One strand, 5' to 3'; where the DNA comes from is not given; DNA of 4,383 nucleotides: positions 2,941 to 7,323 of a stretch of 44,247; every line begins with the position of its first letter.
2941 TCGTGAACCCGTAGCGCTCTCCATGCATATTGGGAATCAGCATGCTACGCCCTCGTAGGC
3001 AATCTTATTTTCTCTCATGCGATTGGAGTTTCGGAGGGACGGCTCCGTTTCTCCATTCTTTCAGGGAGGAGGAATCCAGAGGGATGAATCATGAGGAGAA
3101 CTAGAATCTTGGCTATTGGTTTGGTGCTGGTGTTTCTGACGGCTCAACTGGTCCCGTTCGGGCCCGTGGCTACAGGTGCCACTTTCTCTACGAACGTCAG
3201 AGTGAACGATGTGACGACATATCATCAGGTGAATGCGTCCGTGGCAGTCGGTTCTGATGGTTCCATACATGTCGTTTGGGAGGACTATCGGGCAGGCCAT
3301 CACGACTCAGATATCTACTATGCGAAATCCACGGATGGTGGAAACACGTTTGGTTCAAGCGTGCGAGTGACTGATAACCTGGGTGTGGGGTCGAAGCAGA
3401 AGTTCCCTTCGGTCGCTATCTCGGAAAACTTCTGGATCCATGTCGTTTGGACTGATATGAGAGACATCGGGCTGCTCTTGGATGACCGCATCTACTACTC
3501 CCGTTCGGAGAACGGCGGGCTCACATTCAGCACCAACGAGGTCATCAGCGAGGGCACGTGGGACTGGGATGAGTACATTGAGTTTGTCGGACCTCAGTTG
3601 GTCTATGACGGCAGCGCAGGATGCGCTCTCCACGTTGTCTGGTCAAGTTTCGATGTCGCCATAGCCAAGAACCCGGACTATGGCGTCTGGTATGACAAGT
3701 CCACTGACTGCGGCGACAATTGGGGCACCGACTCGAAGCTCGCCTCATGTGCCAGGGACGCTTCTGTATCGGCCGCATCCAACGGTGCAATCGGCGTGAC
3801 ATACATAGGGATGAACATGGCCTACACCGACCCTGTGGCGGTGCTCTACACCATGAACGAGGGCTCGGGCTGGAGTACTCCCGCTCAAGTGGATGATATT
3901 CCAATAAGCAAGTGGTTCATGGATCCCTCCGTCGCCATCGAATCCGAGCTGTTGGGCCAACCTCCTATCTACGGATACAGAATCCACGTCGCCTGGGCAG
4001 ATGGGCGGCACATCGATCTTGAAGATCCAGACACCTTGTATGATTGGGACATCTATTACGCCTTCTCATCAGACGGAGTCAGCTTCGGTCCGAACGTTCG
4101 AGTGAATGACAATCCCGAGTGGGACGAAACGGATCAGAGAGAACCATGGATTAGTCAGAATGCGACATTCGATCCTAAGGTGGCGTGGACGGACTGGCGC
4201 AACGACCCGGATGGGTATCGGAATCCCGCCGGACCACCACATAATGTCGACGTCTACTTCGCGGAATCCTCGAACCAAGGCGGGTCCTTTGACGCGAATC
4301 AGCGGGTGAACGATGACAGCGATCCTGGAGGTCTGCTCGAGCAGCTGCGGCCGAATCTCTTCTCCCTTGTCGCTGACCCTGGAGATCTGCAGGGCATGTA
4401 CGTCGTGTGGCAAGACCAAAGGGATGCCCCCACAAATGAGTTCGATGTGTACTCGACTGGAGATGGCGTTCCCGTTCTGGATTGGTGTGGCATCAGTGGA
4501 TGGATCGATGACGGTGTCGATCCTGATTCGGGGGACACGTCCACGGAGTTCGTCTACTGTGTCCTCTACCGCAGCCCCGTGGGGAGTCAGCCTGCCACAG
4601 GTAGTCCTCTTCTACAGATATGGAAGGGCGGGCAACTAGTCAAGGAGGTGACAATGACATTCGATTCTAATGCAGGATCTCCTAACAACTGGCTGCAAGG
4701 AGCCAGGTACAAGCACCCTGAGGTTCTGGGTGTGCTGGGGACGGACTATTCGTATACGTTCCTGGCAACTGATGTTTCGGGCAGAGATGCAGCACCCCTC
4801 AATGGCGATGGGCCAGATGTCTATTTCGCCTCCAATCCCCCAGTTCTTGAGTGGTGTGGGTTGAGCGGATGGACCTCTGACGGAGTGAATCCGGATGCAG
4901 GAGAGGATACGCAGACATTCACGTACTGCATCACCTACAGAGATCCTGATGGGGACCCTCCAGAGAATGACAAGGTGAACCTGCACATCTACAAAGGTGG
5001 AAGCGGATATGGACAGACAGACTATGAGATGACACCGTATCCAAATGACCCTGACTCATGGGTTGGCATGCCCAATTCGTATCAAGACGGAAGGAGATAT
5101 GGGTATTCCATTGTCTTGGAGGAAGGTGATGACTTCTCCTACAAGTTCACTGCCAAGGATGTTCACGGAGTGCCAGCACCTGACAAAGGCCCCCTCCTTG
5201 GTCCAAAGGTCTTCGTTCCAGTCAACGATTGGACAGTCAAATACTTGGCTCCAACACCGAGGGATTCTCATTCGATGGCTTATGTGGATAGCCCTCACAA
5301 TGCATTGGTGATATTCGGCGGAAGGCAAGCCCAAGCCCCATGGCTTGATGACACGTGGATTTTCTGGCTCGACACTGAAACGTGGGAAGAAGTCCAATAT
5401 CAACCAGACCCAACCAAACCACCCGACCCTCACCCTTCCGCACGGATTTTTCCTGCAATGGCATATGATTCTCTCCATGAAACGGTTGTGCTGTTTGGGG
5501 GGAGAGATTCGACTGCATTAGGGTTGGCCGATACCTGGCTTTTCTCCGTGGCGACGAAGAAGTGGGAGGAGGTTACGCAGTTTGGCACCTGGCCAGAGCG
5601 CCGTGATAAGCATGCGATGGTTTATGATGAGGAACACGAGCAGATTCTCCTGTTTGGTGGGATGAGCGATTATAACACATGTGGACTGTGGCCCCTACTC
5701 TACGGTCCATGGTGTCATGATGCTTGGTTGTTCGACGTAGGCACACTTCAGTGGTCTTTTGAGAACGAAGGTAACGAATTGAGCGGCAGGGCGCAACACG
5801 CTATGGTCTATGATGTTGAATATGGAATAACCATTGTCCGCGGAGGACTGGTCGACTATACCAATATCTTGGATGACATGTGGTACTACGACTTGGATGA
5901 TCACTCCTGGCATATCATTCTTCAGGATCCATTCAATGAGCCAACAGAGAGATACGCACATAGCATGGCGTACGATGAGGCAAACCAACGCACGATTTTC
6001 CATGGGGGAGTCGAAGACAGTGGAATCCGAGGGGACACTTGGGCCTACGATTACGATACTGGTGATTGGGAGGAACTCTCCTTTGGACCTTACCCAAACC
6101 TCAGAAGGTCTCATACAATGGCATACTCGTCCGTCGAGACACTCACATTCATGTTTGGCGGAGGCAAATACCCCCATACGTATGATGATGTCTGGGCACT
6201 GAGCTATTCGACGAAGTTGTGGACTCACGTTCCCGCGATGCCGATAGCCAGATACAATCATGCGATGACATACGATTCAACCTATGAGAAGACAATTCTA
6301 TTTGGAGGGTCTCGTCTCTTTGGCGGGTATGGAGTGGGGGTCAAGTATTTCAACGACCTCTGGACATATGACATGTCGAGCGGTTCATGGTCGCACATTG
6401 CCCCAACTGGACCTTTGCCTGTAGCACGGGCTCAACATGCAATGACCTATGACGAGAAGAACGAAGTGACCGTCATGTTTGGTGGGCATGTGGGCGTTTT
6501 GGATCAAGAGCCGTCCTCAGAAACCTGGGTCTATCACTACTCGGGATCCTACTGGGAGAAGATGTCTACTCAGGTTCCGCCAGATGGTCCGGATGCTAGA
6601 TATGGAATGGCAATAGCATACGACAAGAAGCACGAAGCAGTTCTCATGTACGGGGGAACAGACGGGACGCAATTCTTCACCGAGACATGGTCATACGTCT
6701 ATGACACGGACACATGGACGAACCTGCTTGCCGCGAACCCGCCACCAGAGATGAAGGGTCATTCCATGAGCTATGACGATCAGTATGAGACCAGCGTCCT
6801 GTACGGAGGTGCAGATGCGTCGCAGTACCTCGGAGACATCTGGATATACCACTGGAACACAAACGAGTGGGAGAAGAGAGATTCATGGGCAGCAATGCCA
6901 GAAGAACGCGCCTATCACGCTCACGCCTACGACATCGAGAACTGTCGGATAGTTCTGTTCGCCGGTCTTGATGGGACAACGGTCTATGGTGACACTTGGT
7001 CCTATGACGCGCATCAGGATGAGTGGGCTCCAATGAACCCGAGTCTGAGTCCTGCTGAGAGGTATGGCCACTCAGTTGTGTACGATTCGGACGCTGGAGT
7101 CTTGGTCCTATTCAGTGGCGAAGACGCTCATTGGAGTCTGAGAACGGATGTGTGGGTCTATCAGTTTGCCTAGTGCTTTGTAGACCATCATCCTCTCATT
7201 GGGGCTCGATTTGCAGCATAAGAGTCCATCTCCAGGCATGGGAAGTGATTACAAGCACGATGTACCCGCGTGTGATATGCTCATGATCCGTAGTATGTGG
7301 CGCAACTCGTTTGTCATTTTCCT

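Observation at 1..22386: Island of seven giant, module-shuffled secreted proteins: candidate multi-component archaeal cell-surface apparatus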

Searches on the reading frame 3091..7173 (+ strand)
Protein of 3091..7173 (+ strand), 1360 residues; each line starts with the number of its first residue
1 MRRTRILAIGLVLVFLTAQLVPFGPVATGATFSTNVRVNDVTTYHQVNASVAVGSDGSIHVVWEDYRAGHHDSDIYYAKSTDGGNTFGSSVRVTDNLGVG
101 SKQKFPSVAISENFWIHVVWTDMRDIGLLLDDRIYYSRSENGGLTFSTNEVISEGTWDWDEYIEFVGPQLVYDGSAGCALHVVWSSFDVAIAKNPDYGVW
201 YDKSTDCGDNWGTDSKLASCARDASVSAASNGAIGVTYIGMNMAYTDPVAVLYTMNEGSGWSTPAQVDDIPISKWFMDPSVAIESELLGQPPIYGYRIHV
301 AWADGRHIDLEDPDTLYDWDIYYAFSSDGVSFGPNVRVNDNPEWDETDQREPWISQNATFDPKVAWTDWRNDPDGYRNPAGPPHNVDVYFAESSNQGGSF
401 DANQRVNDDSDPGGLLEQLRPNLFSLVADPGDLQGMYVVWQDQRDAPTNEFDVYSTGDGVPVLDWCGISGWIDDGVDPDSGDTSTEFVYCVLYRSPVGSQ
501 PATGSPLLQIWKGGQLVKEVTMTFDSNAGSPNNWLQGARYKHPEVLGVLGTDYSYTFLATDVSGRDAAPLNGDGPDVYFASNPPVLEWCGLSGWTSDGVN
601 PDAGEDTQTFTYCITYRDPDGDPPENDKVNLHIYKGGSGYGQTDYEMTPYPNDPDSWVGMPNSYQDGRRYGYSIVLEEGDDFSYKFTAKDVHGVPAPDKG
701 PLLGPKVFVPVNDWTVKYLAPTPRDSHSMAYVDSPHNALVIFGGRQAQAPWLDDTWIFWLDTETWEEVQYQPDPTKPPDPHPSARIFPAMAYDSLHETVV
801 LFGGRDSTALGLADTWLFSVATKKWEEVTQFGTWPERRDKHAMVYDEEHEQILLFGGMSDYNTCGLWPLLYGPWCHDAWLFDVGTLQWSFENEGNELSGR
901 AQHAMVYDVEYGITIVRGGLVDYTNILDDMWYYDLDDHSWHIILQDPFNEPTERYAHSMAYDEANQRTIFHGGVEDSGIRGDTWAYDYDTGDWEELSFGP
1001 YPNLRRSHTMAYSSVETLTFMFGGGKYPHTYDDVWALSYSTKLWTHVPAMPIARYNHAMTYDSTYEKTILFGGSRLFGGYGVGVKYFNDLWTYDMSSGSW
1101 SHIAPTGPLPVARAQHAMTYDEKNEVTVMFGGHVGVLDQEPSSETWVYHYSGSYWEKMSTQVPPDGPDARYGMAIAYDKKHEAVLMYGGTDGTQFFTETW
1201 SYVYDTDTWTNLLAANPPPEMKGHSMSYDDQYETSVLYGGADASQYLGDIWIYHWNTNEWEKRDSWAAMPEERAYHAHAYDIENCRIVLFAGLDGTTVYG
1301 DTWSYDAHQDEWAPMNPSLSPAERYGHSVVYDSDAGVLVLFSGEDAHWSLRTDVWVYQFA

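Call 4: search_protein_families(library=pfam, proteins=[window:3091-7173:+], max_evalue=0.01)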
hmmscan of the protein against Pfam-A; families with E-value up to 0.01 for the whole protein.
window:3091-7173:+ (1360 aa): 8 families
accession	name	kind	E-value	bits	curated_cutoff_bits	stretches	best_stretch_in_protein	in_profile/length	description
PF24681.1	Kelch_KLHDC2_KLHL20_DRC7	-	1.1e-143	476.6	50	6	915-1132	12-221/221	KLHDC2/KLHL20/DRC7 Kelch-repeats domain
PF24981.1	Beta-prop_ATRN-LZTR1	-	2.3e-69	234.3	50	4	1138-1347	10-223/289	Attractin/LZTR1 beta-propeller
PF13415.12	Kelch_3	-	1.9e-51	171.7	22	5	798-846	3-48/48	Galactose oxidase, central domain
PF13418.12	Kelch_4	-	1.1e-47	160.2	21.6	5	723-774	1-45/49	Galactose oxidase, central domain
PF13964.12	Kelch_6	-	2.2e-26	91.4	25.3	3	1076-1112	16-49/50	Kelch motif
PF13854.13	Kelch_HCF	-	2.2e-19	70.4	113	2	1050-1142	181-267/345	Host cell factor, Kelch-repeats domain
PF01344.31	Kelch_1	-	1.4e-18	66.5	20.1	0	796-829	11-43/46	Kelch motif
PF07646.21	Kelch_2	-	1.2e-10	41.2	21.3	0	1061-1102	7-43/48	Kelch motif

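Call 12: search_protein_families(library=ncbifam, proteins=[window:3091-7173:+], max_evalue=0.01)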
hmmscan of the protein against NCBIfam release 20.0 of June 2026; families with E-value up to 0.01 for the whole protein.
window:3091-7173:+ (1360 aa): 2 families
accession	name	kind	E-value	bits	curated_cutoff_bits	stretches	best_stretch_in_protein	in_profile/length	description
NF053835.1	PDIAV_lipo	equivalog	0.00064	19.2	90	1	29-124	23-110/458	PDIAV motif-containing lipoprotein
TIGR04275.1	beta_prop_Msarc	repeat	0.00066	19.4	85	0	60-72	20-32/40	beta-propeller repeat protein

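Call 29: find_related_loci(query=window:3091-7173:+, collection=genome_contigs, flank=10000)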
Query window:3091-7173:+ (1360 aa) in genome_contigs; peptide patterns used: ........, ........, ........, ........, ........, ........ (x = any residue, [..] = any of these).
3 stretches matched a pattern, but none encodes a relative of the query by tblastn (E <= 1e-3).

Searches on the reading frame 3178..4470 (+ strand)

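Call 56: search_protein_families(library=pfam, proteins=[window:3178-4470:+], max_evalue=0.5)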
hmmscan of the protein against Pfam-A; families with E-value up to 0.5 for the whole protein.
window:3178-4470:+ (431 aa): 2 families
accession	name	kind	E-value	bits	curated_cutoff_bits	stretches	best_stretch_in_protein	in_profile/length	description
PF21660.3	MCP_C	-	0.015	15.7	27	1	176-228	49-101/163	Filamentous archaeal viruses coat protein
PF15892.11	BNR_4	-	0.017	15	27.3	1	23-58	156-193/272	BNR repeat-containing family member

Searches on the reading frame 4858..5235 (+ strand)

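Call 56: search_protein_families(library=pfam, proteins=[window:4858-5235:+], max_evalue=0.5)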
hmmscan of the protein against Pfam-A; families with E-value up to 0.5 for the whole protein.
window:4858-5235:+ (126 aa): 2 families
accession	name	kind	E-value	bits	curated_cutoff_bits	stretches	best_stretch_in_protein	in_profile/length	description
PF07732.21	Cu-oxidase_3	-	0.12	12.9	21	1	73-103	61-91/119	Multicopper oxidase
PF23926.2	LtfC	-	0.15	13.1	27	0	85-108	7-29/100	LtfC-like, beta-sandwich domain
